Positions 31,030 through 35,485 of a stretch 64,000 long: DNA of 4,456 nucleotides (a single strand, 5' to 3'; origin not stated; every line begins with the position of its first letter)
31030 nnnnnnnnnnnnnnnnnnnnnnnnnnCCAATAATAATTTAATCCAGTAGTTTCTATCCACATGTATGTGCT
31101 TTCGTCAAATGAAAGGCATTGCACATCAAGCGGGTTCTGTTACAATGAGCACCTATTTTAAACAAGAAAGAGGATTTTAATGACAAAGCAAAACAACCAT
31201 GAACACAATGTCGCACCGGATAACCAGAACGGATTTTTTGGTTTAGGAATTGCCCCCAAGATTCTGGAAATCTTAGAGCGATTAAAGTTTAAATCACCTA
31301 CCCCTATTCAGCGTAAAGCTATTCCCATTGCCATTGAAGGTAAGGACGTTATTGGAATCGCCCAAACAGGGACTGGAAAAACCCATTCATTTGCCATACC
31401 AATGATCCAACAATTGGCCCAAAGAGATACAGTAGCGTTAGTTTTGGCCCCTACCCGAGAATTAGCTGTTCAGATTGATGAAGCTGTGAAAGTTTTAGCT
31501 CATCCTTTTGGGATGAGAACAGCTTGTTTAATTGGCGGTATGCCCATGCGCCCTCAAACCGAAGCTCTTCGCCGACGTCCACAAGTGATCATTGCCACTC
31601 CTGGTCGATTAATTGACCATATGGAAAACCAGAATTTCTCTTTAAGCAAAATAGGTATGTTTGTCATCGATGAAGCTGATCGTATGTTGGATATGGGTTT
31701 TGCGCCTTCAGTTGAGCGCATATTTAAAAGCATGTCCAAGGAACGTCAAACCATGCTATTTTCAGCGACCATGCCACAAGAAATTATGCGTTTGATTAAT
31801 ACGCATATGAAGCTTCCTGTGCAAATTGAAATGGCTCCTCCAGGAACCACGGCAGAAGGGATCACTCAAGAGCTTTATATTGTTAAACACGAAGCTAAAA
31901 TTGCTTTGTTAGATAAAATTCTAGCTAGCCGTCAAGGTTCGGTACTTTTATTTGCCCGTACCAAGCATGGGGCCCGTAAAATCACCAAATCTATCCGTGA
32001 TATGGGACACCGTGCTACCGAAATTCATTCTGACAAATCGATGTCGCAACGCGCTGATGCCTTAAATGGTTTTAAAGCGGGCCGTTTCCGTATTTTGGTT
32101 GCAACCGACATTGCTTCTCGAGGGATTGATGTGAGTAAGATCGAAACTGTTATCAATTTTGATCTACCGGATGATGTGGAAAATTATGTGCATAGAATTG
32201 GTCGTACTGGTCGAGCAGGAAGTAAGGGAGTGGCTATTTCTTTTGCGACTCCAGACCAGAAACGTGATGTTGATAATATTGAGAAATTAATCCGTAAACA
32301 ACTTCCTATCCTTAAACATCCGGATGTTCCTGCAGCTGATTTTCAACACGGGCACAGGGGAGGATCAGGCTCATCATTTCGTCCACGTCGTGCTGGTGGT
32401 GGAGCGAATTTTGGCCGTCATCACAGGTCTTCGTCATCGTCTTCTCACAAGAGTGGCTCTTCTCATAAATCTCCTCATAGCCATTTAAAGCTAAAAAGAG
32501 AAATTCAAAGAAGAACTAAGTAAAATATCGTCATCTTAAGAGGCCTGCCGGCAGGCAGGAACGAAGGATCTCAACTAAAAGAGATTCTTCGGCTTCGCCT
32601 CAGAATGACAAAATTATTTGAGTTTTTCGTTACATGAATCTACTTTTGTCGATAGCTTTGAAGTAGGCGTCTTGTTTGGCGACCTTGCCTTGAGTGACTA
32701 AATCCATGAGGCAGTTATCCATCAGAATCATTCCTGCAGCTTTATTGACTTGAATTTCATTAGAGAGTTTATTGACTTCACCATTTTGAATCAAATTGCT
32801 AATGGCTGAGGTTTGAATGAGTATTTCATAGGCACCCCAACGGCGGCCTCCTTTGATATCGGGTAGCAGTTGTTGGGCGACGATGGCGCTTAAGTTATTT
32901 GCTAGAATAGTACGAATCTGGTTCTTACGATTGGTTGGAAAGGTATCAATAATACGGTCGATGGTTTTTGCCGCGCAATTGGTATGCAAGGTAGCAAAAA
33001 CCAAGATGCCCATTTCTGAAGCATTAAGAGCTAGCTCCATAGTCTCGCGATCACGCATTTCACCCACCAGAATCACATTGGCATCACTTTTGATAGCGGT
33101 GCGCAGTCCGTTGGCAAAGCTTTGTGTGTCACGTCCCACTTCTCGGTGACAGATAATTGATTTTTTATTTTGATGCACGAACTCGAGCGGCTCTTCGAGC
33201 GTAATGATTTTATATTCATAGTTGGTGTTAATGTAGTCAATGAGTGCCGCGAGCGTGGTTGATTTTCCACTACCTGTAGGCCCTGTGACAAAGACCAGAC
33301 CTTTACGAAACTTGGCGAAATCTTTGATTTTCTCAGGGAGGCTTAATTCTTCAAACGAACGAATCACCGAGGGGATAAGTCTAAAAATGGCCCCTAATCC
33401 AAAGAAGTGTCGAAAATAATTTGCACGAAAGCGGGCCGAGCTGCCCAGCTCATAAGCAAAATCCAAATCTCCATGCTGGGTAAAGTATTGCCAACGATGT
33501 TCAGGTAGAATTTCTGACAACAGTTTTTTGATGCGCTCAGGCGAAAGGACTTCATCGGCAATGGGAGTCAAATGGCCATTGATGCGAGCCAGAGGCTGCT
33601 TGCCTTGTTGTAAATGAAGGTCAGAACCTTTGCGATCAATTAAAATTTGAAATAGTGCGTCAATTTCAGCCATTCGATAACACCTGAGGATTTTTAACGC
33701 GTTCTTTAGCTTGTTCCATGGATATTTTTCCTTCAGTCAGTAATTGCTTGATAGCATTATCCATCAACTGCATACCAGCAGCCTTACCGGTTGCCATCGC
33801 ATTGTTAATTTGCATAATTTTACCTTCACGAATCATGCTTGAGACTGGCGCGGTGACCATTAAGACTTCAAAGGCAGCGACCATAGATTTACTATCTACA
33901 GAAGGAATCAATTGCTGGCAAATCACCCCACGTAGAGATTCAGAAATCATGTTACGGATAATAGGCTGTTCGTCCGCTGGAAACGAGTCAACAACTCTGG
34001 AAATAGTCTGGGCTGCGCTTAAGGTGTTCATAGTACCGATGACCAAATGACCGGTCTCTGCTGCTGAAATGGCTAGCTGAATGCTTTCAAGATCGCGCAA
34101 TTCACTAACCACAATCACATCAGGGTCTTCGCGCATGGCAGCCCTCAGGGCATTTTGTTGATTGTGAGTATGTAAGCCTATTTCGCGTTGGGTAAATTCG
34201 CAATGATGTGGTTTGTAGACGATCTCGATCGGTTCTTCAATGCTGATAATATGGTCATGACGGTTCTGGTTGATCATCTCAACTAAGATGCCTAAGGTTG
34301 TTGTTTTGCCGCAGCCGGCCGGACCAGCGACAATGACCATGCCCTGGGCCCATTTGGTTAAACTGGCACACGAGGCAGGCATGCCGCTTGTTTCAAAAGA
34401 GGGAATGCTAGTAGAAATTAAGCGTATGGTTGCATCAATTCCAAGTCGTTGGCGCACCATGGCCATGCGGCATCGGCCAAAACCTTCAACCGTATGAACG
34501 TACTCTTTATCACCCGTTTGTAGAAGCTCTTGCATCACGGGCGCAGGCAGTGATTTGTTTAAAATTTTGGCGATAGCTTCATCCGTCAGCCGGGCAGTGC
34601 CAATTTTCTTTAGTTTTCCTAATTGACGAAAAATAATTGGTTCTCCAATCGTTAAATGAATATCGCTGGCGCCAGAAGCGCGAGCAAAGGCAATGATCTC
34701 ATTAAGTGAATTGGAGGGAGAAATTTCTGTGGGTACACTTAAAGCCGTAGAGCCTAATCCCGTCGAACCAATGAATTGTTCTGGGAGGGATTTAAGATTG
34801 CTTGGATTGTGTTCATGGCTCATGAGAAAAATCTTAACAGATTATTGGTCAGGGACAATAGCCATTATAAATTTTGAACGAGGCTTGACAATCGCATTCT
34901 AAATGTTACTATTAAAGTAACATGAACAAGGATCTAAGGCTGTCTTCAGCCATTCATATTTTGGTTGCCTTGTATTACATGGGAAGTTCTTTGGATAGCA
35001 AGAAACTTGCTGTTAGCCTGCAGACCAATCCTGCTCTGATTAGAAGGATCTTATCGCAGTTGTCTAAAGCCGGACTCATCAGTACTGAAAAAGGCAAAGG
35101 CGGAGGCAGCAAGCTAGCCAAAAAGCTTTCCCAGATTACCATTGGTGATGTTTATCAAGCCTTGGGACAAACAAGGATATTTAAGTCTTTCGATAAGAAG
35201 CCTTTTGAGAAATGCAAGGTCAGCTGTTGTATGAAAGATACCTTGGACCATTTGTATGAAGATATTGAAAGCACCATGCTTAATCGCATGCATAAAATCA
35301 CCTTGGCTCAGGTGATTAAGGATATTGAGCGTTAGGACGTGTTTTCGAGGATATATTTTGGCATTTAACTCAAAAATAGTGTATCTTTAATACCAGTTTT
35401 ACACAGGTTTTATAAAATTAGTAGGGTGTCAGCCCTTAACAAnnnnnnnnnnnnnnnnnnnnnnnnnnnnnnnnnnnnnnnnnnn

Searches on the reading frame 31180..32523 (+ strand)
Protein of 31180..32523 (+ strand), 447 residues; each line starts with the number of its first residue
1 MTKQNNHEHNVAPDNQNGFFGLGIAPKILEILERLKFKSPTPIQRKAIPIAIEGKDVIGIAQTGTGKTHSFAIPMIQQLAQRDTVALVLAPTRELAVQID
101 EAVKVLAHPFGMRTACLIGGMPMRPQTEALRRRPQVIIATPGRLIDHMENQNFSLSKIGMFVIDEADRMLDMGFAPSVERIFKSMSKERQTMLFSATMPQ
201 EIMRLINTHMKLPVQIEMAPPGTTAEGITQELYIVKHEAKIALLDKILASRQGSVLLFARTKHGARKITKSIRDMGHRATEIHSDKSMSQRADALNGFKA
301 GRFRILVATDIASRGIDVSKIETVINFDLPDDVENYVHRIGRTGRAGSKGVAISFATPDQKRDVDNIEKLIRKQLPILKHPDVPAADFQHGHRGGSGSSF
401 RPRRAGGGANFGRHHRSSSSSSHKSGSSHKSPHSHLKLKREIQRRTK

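Call 8: search_protein_families(library=ncbifam, proteins=[window:31180-32523:+], max_evalue=0.01)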
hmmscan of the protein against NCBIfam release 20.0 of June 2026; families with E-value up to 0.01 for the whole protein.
window:31180-32523:+ (447 aa): 49 families (the best 25 are shown)
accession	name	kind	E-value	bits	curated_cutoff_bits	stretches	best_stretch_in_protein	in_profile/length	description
NF053631.1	RNA_helic_CshA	equivalog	3.3e-117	392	646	1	21-383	3-368/434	degradosome RNA helicase CshA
NF008744.0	PRK11776.1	equivalog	2.7e-106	355.9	524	1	16-381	3-371/460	ATP-dependent RNA helicase DbpA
NF053710.1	RNA_heli_RhlE2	exception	2e-105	353.6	925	1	19-376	3-373/635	RNA helicase RhlE2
NF007882.0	PRK10590.1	equivalog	1.7e-104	350.3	743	1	19-431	3-429/456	ATP-dependent RNA helicase RhlE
NF053711.1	RNA_heli_RhlE1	exception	5.8e-102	341.7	750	1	19-383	3-375/434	RNA helicase RhlE1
NF053636.1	DDHlcsCsdAPsy1082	equivalog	1e-98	331.2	890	1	18-434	4-429/512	DEAD/DEAH box helicase CsdA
NF008394.0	PRK11192.1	equivalog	4.2e-96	322.5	507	1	19-375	5-370/441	ATP-dependent RNA helicase SrmB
NF002340.1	PRK01297.1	equivalog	1.2e-90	304.1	564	1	19-374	3-371/372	ATP-dependent RNA helicase RhlB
NF008642.0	PRK11634.1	equivalog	1.7e-89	301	989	1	16-382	5-375/628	DEAD/DEAH family ATP-dependent RNA helicase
NF003419.0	PRK04837.1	equivalog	9.3e-89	298.1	588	1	18-379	10-383/424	ATP-dependent RNA helicase RhlB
NF003390.0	PRK04537.1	equivalog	3.3e-77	260.9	732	1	19-377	11-382/572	ATP-dependent RNA helicase RhlB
TIGR01389.1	recQ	equivalog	9.2e-23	80.5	640.2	1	42-356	16-328/591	DNA helicase RecQ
NF010337.0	PRK13766.1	equivalog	1.9e-19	69.3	610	2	236-353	349-475/781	Hef nuclease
TIGR00614.1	recQ_fam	subfamily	4.4e-19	68.6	219.8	1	35-370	7-341/470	RecQ family ATP-dependent DNA helicase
TIGR04121.1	DEXH_lig_assoc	equivalog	5.7e-17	60.7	850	1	39-346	13-346/804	ligase-associated DNA damage response DEXH box helicase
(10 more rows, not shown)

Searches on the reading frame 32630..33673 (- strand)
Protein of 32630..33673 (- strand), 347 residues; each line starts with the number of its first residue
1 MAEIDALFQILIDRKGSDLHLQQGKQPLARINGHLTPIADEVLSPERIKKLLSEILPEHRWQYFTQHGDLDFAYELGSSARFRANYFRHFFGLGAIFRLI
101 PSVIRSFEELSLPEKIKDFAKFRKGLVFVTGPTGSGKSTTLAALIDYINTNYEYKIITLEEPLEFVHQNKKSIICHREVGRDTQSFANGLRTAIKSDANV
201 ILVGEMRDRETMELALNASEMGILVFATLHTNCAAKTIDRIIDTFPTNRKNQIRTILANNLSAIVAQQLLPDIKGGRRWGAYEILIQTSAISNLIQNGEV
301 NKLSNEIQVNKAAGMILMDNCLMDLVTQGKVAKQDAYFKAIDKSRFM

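Call 8: search_protein_families(library=ncbifam, proteins=[window:32630-33673:-], max_evalue=0.01)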
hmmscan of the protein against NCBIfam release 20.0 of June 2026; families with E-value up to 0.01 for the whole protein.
window:32630-33673:- (347 aa): 25 families
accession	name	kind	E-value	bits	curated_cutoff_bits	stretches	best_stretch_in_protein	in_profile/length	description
TIGR01420.1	pilT_fam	subfamily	3.5e-123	411.2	319.1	1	4-343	2-341/343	PilT/PilU family type 4a pilus ATPase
TIGR02525.1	plasmid_TraJ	equivalog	1.2e-41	142.9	368.3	1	10-299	35-326/372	plasmid transfer ATPase TraJ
TIGR02524.1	dot_icm_DotB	equivalog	3.8e-41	141.5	463.3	1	4-307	6-321/358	Dot/Icm type IV secretion system ATPase DotB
TIGR02533.1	type_II_gspE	equivalog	3.3e-34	118.4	630.25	1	116-270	235-379/486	type II secretion system ATPase GspE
NF041000.1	ATPase_ComGA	equivalog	3.1e-31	108.4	300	1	98-271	99-266/267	competence type IV pilus ATPase ComGA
NF053534.1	T4PilAsmATPsTfpB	equivalog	9.2e-30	103.6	850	1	4-243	205-451/584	type IV pilus assembly ATPase TfpB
NF007755.0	PRK10436.1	equivalog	1.2e-29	103.3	617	1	4-270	89-355/465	type II secretion system protein GspE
TIGR02538.1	type_IV_pilB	equivalog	4.8e-29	101.4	675.65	1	120-244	312-432/564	type IV-A pilus assembly ATPase PilB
NF058587.1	archaellum_moto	equivalog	2e-14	53.3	550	1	127-242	278-394/527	archaellum flagellar ATPase motor FlaI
TIGR02782.1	TrbB_P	equivalog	2.4e-12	46.8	304.55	1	127-266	139-277/303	P-type conjugative transfer ATPase TrbB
TIGR02788.1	VirB11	equivalog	4e-09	35.9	249.95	1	123-248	143-269/308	P-type DNA transfer ATPase VirB11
NF010469.0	PRK13894.1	subfamily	6.3e-08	32.3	508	1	118-249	144-272/320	conjugal transfer ATPase TrbB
NF053672.1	bindosome_BasE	exception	1e-07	31.1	1000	1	124-245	270-392/512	bindosome assembly system ATPase subunit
TIGR03819.1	heli_sec_ATPase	hypoth_equivalog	1.3e-07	31.2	373.15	1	127-238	181-294/340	TadA family conjugal transfer-associated ATPase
NF010407.0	PRK13833.1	subfamily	3e-07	30.2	499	1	127-265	147-283/323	conjugal transfer protein TrbB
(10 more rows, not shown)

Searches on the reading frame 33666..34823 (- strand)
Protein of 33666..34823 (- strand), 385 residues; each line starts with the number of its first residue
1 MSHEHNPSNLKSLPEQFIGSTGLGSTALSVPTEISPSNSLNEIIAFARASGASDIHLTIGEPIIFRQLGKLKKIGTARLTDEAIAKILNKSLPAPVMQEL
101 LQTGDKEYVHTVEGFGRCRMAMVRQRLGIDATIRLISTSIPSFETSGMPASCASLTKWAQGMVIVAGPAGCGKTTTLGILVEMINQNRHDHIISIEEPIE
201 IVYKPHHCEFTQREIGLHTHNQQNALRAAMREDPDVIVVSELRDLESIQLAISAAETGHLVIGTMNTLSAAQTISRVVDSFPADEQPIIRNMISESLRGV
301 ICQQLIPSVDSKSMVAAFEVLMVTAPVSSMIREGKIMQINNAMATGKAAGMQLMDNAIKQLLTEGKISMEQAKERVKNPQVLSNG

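Call 8: search_protein_families(library=ncbifam, proteins=[window:33666-34823:-], max_evalue=0.01)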
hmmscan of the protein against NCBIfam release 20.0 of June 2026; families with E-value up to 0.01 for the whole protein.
window:33666-34823:- (385 aa): 23 families
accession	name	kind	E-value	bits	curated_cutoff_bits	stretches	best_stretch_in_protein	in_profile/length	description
TIGR01420.1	pilT_fam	subfamily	6.9e-106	354.3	319.1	1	40-379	2-341/343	PilT/PilU family type 4a pilus ATPase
TIGR02524.1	dot_icm_DotB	equivalog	9.7e-40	136.8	463.3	1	40-369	6-347/358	Dot/Icm type IV secretion system ATPase DotB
TIGR02525.1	plasmid_TraJ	equivalog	7.7e-35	120.5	368.3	1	38-323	10-314/372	plasmid transfer ATPase TraJ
NF041000.1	ATPase_ComGA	equivalog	6.1e-32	110.7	300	1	42-307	2-266/267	competence type IV pilus ATPase ComGA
NF007755.0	PRK10436.1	equivalog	1.5e-31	109.6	617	1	115-306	168-355/465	type II secretion system protein GspE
TIGR02533.1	type_II_gspE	equivalog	2.2e-30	105.8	630.25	1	152-309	235-382/486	type II secretion system ATPase GspE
TIGR02538.1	type_IV_pilB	equivalog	4.7e-29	101.4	675.65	1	159-279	315-431/564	type IV-A pilus assembly ATPase PilB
NF053534.1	T4PilAsmATPsTfpB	equivalog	3.8e-27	94.9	850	1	153-307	329-473/584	type IV pilus assembly ATPase TfpB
NF058587.1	archaellum_moto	equivalog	1.7e-12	46.8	550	1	163-277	278-393/527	archaellum flagellar ATPase motor FlaI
TIGR02788.1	VirB11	equivalog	3.8e-12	45.8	249.95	1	161-278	145-263/308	P-type DNA transfer ATPase VirB11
TIGR02782.1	TrbB_P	equivalog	1.4e-11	44.2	304.55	1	161-301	137-276/303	P-type conjugative transfer ATPase TrbB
TIGR03819.1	heli_sec_ATPase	hypoth_equivalog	1.1e-09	38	373.15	1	160-271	178-288/340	TadA family conjugal transfer-associated ATPase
NF010469.0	PRK13894.1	subfamily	9.7e-08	31.7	508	1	162-274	151-258/320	conjugal transfer ATPase TrbB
NF010407.0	PRK13833.1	subfamily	2.1e-07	30.7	499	1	163-297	147-279/323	conjugal transfer protein TrbB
NF010425.0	PRK13851.1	equivalog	3.8e-07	29.3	461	1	162-274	164-274/344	type IV secretion system protein VirB11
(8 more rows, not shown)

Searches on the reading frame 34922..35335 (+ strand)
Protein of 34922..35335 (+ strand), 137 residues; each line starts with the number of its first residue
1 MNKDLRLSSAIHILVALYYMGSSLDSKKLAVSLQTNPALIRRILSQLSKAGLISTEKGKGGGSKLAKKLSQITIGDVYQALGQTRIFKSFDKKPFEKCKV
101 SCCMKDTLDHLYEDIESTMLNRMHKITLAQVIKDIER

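Call 8: search_protein_families(library=ncbifam, proteins=[window:34922-35335:+], max_evalue=0.01)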
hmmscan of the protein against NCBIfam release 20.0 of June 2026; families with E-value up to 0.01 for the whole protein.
window:34922-35335:+ (137 aa): 11 families
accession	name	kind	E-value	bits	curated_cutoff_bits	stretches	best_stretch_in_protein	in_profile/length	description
TIGR00738.1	rrf2_super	superfamily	1.3e-17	63.9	73.3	1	10-133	10-132/132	Rrf2 family transcriptional regulator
NF041852.1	trans_reg_HypR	equivalog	1.5e-15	57.4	180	1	5-136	3-137/139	redox-sensitive transcriptional regulator HypR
NF008240.0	PRK11014.1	equivalog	2.8e-10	40.4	182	1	14-134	11-130/141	nitric oxide-sensing transcriptional repressor NsrR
TIGR02010.1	IscR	equivalog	1.8e-08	34.3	207.55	1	39-134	41-132/135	Fe-S cluster assembly transcriptional regulator IscR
TIGR02944.1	suf_reg_Xantho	equivalog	6.1e-08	33.1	110.65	1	25-130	27-129/130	SUF system Fe-S cluster assembly regulator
NF008886.0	PRK11920.1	equivalog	4.4e-07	29.7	193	1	39-128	40-127/153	iron-responsive transcriptional regulator RirA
NF008110.0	PRK10857.1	equivalog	3.9e-06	26.7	275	1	40-133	42-131/164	Fe-S cluster assembly transcriptional regulator IscR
NF047409.1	Cys_reg_CymR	equivalog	8.1e-06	26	195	1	14-118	16-121/139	cysteine metabolism transcriptional regulator CymR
TIGR01884.1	cas_HTH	subfamily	4.2e-05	23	60.2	1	11-65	145-198/202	CRISPR-associated CARF protein Csa3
NF040939.2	trans_reg_lrs14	equivalog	0.00018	21.5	90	1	9-60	22-73/103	Lrs14 family HTH-type transcriptional regulator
NF053606.1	Sta1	subfamily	0.0035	17.4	80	1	10-59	22-70/100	Sta1 family transcriptional regulator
